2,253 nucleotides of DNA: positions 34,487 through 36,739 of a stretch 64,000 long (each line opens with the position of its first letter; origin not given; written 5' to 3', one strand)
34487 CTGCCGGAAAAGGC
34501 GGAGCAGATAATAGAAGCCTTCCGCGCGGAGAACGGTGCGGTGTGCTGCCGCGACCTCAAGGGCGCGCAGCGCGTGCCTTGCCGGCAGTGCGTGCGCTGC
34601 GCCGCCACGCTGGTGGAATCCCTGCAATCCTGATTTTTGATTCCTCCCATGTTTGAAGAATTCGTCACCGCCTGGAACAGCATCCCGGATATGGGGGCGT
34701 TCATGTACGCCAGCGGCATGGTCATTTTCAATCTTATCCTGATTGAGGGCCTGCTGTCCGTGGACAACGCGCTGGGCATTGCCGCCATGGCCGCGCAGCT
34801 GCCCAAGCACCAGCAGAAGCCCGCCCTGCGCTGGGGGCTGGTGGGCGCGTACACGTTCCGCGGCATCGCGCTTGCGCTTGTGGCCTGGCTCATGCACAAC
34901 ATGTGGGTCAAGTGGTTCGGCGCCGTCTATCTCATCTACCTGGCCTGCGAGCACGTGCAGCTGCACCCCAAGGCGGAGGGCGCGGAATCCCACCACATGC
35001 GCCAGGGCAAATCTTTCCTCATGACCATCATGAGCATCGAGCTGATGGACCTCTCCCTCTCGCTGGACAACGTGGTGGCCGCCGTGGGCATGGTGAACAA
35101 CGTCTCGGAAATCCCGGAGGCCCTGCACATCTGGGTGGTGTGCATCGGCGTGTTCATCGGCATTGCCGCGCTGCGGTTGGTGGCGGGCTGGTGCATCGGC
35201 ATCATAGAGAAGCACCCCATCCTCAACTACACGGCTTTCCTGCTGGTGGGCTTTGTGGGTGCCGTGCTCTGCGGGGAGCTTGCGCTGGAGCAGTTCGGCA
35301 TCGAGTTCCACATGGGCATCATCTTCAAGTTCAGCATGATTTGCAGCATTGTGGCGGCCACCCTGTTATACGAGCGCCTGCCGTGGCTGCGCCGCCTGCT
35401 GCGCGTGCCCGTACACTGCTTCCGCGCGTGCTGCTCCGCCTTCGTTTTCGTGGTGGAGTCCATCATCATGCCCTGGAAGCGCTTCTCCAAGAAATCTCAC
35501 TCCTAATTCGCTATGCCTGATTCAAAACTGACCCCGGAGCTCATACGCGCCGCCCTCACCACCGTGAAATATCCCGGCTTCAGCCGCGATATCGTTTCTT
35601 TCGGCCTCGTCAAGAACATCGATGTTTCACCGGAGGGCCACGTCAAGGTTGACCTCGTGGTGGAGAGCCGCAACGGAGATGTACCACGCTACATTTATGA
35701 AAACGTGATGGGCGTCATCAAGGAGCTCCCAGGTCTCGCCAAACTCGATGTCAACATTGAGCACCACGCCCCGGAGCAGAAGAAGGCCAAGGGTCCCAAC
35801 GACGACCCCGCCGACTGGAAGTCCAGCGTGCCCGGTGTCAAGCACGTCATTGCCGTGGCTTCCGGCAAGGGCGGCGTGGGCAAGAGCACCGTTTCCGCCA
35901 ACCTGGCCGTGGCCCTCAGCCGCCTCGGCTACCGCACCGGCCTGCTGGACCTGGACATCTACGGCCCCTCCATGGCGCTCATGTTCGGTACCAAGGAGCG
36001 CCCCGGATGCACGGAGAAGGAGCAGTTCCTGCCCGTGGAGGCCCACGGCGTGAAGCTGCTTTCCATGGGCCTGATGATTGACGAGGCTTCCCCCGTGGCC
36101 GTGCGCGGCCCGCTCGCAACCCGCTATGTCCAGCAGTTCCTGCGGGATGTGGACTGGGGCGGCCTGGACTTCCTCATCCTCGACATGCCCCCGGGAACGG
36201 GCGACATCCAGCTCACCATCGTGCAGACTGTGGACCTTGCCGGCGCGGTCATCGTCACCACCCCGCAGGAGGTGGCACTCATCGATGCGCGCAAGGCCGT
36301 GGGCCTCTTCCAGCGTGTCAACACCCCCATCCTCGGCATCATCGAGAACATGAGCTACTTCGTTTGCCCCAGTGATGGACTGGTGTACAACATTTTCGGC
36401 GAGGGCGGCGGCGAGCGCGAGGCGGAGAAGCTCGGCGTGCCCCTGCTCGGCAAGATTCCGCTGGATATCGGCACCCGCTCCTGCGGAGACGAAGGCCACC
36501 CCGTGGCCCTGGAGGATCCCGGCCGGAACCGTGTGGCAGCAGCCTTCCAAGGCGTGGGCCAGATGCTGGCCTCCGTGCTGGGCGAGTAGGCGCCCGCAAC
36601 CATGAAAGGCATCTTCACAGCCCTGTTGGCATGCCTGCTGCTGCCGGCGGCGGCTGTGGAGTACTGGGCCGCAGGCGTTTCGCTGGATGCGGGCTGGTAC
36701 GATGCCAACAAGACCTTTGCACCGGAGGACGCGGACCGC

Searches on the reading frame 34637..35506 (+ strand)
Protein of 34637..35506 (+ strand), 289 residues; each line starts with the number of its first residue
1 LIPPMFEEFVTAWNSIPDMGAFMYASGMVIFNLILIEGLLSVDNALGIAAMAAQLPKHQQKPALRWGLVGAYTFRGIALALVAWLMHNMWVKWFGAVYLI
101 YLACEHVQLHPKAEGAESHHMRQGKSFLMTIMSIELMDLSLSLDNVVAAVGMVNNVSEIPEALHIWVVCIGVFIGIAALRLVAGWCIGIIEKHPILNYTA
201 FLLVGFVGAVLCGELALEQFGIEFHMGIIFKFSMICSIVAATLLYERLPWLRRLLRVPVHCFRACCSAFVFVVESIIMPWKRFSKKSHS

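Call 20: search_protein_families(library=ncbifam, proteins=[window:34637-35506:+], max_evalue=0.001)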
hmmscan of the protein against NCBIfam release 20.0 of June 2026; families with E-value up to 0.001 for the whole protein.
window:34637-35506:+ (289 aa): 6 families
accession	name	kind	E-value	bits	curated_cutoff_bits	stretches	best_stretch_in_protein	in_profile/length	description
TIGR03716.1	R_switched_YkoY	subfamily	3.1e-52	177.4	138.5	1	29-231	1-199/220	integral membrane protein, YkoY family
TIGR03717.1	R_switched_YjbE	subfamily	3.3e-25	88.9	134.8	1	30-210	2-171/176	YjbE family putative metal transport protein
TIGR03718.1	R_switched_Alx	subfamily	3.2e-08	33.4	246.4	1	34-119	70-158/303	TerC/Alx family metal homeostasis membrane protein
NF010612.0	PRK14013.1-2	equivalog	3.2e-07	30.1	386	0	112-223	178-276/307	hypothetical protein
NF010619.0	PRK14013.2-5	subfamily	5.2e-05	22.9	387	0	115-198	209-273/329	hypothetical protein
NF010620.0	PRK14013.2-6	equivalog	9.8e-05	22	437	0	97-210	203-307/346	hypothetical protein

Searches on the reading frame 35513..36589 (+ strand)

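Call 14: search_protein_families(library=pfam, proteins=[window:35513-36589:+], max_evalue=1)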
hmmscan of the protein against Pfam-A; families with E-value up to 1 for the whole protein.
window:35513-36589:+ (358 aa): 14 families
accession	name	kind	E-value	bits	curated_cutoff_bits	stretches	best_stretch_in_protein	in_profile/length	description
PF10609.15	ParA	-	1.4e-94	316.6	27.1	1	109-347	2-240/246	NUBPL iron-transfer P-loop NTPase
PF01656.29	CbiA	-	8.7e-15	55.2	25.4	1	113-330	1-124/125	CobQ/CobB/MinD/ParA nucleotide binding domain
PF13614.12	AAA_31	-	3e-10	40.8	27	1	111-151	2-42/177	AAA domain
PF09140.17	MipZ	-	1.6e-08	34.6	20.7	1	111-228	1-110/262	ATPase MipZ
PF02374.21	ArsA_ATPase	-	3.2e-07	30.3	24.3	1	115-148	5-38/305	Anion-transporting ATPase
PF01883.24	FeS_assembly_P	-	3.4e-06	27.7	23.5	1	11-74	4-66/73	Iron-sulfur cluster assembly protein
PF00142.24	Fer4_NifH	-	0.00052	20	25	1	117-164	6-53/271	4Fe-4S iron sulfur cluster binding proteins, NifH/frxC family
PF06564.18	CBP_BcsQ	-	0.0069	16.4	21.3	1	112-147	3-38/234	Cellulose biosynthesis protein BcsQ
PF16575.11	CLP1_P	-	0.008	16.4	26.6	1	118-153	1-36/188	mRNA cleavage and polyadenylation factor CLP1 P-loop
PF13481.12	AAA_25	-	0.05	13.7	27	1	109-136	29-58/195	AAA domain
PF03308.22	MeaB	-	0.1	12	23.1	1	108-148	31-70/273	Methylmalonyl Co-A mutase-associated GTPase MeaB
PF01268.25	FTHFS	-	0.15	10.7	27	1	112-175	59-119/556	Formate--tetrahydrofolate ligase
PF13500.12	AAA_26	-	0.23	11.7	27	0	113-143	3-33/198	AAA domain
PF20720.3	nSTAND3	-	0.25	11.5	27.2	1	111-141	17-47/155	Novel STAND NTPase 3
